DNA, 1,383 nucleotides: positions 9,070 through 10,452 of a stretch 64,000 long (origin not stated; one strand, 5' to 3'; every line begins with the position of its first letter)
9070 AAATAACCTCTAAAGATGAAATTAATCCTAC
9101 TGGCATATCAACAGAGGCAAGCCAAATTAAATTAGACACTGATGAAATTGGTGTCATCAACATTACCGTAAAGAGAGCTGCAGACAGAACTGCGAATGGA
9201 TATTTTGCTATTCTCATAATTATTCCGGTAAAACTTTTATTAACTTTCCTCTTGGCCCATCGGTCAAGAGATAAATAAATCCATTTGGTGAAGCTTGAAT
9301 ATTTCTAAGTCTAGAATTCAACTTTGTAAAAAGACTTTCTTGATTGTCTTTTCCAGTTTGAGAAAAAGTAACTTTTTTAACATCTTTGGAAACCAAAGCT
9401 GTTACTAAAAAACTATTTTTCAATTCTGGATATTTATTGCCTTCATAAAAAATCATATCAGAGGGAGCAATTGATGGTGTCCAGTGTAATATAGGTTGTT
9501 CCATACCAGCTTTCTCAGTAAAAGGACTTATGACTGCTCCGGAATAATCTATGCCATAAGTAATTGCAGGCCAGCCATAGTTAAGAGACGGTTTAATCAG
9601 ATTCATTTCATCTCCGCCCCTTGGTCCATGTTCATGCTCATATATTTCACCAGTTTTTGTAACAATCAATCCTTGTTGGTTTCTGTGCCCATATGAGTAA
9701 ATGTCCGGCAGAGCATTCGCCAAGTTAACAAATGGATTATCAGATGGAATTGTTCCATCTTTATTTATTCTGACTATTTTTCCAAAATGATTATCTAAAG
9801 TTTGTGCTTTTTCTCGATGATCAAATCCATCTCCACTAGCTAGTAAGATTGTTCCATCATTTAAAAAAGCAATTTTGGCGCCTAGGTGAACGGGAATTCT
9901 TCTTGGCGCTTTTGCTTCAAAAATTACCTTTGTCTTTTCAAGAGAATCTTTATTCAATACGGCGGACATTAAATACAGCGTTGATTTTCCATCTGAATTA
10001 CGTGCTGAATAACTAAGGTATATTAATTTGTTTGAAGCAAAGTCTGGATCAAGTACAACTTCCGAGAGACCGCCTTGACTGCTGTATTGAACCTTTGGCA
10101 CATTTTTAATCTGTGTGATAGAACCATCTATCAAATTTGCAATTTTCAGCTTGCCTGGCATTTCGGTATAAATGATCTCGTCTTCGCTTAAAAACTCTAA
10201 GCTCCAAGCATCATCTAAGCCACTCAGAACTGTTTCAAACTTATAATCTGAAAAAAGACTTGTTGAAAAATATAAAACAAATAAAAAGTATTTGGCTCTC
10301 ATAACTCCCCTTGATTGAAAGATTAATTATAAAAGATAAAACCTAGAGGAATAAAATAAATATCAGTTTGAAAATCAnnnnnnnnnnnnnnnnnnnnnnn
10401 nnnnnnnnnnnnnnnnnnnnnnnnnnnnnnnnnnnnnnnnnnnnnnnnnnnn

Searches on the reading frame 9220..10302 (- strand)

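Call 44: search_protein_families(library=pfam, proteins=[window:9220-10302:-], max_evalue=0.001)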
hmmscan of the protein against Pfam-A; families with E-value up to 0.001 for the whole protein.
window:9220-10302:- (360 aa): 1 family
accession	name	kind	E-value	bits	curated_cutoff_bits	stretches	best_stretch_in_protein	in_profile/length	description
PF07995.17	GSDH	-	5.1e-113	378.1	25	1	29-356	1-332/332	Glucose / Sorbosone dehydrogenase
